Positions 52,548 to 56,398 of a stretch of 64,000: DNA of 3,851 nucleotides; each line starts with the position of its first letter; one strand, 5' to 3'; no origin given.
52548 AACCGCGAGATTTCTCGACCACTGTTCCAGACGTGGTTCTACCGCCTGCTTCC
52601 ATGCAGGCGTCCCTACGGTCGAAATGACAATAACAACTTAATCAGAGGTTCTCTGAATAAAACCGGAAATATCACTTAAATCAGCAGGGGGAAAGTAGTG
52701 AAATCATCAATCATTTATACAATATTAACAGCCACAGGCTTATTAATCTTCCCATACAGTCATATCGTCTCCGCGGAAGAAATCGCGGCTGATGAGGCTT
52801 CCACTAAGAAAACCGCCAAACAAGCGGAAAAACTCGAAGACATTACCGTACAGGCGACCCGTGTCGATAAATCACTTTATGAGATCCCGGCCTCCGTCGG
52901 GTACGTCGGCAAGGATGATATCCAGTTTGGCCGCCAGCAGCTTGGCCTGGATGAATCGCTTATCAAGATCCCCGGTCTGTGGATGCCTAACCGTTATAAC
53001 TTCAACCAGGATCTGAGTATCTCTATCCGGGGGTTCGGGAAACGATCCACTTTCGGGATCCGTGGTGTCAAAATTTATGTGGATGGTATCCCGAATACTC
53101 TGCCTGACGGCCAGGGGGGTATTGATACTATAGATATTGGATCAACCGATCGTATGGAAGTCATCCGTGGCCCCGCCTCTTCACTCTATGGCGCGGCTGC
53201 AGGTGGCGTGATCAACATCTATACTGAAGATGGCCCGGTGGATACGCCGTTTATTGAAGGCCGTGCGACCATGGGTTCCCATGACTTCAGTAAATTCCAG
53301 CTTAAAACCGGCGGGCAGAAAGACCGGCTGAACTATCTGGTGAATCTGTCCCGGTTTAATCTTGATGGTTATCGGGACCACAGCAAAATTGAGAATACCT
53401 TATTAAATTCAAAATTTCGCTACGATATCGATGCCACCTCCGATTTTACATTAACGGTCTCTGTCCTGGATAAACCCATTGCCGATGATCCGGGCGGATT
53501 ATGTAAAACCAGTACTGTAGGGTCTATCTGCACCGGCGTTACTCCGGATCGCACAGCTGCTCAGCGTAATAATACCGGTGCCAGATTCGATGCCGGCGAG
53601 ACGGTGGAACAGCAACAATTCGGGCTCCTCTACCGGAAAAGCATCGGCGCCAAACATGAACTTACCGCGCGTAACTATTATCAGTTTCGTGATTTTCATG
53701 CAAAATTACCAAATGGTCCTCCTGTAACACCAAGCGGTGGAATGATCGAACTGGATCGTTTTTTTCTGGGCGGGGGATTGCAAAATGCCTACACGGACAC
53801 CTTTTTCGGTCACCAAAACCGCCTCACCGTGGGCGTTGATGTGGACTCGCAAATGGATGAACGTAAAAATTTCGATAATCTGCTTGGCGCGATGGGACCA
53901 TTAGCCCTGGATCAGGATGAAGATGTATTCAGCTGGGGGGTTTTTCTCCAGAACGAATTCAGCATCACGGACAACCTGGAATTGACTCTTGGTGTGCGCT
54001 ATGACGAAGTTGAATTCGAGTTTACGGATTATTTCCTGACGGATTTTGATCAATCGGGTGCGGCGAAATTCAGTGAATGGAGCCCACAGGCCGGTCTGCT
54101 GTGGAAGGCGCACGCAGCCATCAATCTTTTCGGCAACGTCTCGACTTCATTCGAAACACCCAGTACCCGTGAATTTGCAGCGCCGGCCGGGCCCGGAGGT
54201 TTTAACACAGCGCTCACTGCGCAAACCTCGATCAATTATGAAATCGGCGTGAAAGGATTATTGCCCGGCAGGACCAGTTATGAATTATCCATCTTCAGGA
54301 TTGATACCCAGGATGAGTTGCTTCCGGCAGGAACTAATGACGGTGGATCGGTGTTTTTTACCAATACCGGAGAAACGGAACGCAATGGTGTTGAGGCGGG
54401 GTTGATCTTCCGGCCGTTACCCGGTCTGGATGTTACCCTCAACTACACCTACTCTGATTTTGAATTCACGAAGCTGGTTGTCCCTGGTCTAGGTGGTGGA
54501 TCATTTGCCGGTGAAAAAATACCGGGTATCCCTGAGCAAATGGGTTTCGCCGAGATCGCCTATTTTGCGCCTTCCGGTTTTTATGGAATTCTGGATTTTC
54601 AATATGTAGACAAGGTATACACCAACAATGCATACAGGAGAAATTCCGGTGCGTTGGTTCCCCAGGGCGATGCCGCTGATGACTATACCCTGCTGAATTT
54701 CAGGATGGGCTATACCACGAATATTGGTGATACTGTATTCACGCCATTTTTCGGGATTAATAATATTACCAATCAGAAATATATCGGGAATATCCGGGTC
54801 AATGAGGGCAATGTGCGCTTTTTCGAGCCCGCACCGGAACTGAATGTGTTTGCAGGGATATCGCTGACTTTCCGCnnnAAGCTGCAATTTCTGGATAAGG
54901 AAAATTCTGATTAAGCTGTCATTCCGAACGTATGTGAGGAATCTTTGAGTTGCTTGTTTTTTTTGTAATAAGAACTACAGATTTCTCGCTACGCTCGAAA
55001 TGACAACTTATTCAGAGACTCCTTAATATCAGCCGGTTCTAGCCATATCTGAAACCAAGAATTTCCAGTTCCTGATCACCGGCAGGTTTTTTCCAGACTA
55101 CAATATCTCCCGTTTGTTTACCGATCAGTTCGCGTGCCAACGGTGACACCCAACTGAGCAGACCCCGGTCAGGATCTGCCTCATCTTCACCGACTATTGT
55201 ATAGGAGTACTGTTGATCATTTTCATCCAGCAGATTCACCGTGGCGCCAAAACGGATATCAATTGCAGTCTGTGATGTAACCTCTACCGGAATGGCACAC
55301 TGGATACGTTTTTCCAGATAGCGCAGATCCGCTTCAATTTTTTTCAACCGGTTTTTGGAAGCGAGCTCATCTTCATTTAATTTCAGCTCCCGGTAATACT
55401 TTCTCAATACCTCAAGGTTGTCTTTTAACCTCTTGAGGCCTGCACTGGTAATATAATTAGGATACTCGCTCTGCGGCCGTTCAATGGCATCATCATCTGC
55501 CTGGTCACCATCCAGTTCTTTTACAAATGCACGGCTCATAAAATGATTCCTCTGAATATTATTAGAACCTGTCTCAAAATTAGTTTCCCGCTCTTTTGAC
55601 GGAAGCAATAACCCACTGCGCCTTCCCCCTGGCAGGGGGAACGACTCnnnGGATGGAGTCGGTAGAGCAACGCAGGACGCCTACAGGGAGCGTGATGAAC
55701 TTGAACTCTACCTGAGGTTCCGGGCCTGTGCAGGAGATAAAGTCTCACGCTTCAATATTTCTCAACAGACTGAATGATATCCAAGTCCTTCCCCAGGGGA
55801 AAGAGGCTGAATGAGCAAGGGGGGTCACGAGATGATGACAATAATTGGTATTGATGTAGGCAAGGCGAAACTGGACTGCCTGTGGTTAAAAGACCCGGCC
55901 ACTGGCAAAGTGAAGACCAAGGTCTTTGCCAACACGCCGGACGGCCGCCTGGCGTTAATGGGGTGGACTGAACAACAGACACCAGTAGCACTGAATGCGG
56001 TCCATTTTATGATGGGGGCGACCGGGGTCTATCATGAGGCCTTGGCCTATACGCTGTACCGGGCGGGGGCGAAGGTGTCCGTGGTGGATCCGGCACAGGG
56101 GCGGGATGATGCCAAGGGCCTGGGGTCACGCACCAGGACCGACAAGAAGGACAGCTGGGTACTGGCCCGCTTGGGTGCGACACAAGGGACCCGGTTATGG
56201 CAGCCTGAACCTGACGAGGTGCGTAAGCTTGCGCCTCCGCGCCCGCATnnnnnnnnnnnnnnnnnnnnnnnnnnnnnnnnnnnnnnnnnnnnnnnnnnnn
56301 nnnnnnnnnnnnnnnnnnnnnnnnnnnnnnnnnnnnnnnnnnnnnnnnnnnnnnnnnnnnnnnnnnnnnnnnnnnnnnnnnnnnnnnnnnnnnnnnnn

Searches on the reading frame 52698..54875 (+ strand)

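Call 8: search_protein_families(library=pfam, proteins=[window:52698-54875:+], max_evalue=0.01)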
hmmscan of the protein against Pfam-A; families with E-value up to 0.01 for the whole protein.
window:52698-54875:+ (726 aa): 2 families
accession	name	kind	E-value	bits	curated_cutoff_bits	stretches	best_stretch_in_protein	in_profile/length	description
PF00593.30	TonB_dep_Rec_b-barrel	-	2.4e-51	176.4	27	1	284-690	41-436/436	TonB dependent receptor-like, beta-barrel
PF07715.20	Plug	-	3.6e-17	63.2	23.9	1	60-171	2-107/107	TonB-dependent Receptor Plug Domain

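Call 9: search_protein_families(library=ncbifam, proteins=[window:52698-54875:+], max_evalue=0.01)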
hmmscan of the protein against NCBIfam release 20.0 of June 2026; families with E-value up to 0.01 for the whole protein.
window:52698-54875:+ (726 aa): 31 families (the best 25 are shown)
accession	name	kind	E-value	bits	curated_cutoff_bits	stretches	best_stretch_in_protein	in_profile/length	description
NF041535.1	TonB_rec_PqqU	equivalog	2.4e-121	406.2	1200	1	57-725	10-673/676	TonB-dependent receptor PqqU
TIGR01783.1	TonB-siderophor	subfamily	4.2e-49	167.7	223.5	2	415-698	365-623/649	TonB-dependent siderophore receptor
TIGR01785.1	TonB-hemin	subfamily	1.8e-34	119.2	316.85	2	46-178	1-130/677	TonB-dependent heme/hemoglobin receptor family protein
TIGR01786.1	TonB-hemlactrns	subfamily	1.9e-28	99.3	323.75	2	413-697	393-688/719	TonB-dependent hemoglobin/transferrin/lactoferrin family receptor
NF010010.0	PRK13483.1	equivalog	2.6e-26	91.8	927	2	29-212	14-205/660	ligand-gated channel protein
TIGR01779.1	TonB-B12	equivalog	5.4e-20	71.5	599.7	1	38-225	20-202/614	TonB-dependent vitamin B12 receptor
NF010011.0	PRK13484.1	equivalog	3.8e-18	65.1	1197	2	39-193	23-173/682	IreA family TonB-dependent siderophore receptor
NF049946.1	TonB_dep_CU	exception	7e-18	64.3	700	1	126-591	115-578/683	TonB-dependent receptor, CU motif-type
NF010012.0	PRK13486.1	equivalog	2.1e-17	62.8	924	2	47-177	25-158/696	TonB-dependent receptor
NF050067.1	TonBEntbctnRecCfrA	equivalog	2.1e-17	62.7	1200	2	33-177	13-158/698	TonB-dependent ferric enterobactin receptor CfrA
NF007926.1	PRK10641.1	equivalog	5.1e-17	61.6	836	1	40-202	21-176/617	TonB-dependent vitamin B12 receptor BtuB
NF049945.1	TonB_dep_FCYXU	equivalog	1.2e-16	60.4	825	1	26-442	16-412/697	TonB-dependent receptor, FCYXU motif-type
NF010038.0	PRK13513.1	equivalog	2.8e-16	59.2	942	2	27-177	17-165/659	ligand-gated channel protein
NF049944.1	TonB_dep_PUIUD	equivalog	1e-15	57.2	850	2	30-253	24-250/686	TonB-dependent receptor, PUIUD motif-type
NF047944.1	FoxamRcptFoxA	equivalog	5.3e-15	54.7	1300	2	410-698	412-674/697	ferrioxamine B receptor FoxA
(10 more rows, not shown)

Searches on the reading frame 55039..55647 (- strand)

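Call 8: search_protein_families(library=pfam, proteins=[window:55039-55647:-], max_evalue=0.01)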
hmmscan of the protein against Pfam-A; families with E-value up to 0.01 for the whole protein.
window:55039-55647:- (202 aa): 3 families
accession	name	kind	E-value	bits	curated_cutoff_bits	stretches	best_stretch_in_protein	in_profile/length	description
PF01272.25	GreA_GreB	-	4.4e-23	81.5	26.9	1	131-200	6-76/77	Transcription elongation factor, GreA/GreB, C-term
PF13864.11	Enkurin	-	0.002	19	23.6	1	70-116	40-86/92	Calmodulin-binding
PF03449.20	GreA_GreB_N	-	0.0062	17.1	24.5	0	91-117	42-68/71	Transcription elongation factor, N-terminal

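Call 9: search_protein_families(library=ncbifam, proteins=[window:55039-55647:-], max_evalue=0.01)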
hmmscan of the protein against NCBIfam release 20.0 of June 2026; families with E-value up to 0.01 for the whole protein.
window:55039-55647:- (202 aa): 13 families
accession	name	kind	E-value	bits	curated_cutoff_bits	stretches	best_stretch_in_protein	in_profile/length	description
NF004973.0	PRK06342.1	equivalog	8.7e-33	113.3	159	1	37-197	1-157/160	transcription elongation factor GreA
NF002506.1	PRK01885.1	equivalog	8.7e-28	97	188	1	91-201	44-154/156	transcription elongation factor GreB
TIGR01461.1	greB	equivalog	2.2e-25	89.2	171.05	1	91-201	44-154/156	transcription elongation factor GreB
NF001261.0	PRK00226.1-2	equivalog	5.4e-25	88.1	167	1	88-201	42-156/157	transcription elongation factor GreA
NF001264.0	PRK00226.1-5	equivalog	4.8e-22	78.4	180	1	87-201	41-157/158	transcription elongation factor GreA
TIGR01462.1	greA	subfamily_domain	4.8e-20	72.2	139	1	96-197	46-148/151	transcription elongation factor GreA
NF001263.0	PRK00226.1-4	equivalog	6.2e-20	71.7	145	1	96-197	53-155/160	transcription elongation factor GreA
NF011309.0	PRK14720.1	equivalog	2.9e-13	48.9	714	1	88-184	788-885/906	transcription elongation factor GreA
NF001260.0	PRK00226.1-1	equivalog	3e-13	49.7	234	1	83-197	39-154/160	transcription elongation factor GreA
NF004969.0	PRK06330.1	equivalog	5.2e-09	35.3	697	1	99-186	616-703/718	transcript cleavage factor/unknown domain fusion protein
NF004548.0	PRK05892.1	equivalog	2.3e-07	30.9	126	1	97-198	52-153/158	nucleoside diphosphate kinase regulator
NF004396.0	PRK05753.1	equivalog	5.8e-06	26.1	109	1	103-197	27-123/137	nucleoside diphosphate kinase regulator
NF001262.0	PRK00226.1-3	equivalog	0.00053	19.8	161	1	87-192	43-151/165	transcription elongation factor GreA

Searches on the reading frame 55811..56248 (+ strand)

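Call 8: search_protein_families(library=pfam, proteins=[window:55811-56248:+], max_evalue=0.01)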
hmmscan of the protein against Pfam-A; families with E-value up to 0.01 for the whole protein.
window:55811-56248:+ (146 aa): 1 family
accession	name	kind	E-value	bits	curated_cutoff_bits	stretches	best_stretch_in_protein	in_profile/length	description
PF01548.23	DEDD_Tnp_IS110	-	5e-15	56.1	29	1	12-140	1-125/155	Transposase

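Call 9: search_protein_families(library=ncbifam, proteins=[window:55811-56248:+], max_evalue=0.01)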
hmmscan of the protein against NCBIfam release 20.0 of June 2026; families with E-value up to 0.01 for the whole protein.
window:55811-56248:+ (146 aa): 2 families
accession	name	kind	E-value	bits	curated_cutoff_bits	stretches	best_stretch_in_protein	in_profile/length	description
NF033542.1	transpos_IS110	equivalog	9.3e-21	74.3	140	1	11-140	1-123/343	IS110 family RNA-guided transposase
NF051857.1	transpos_IS110_2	equivalog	3.2e-08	33.1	180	1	11-126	2-116/393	IS110 family transposase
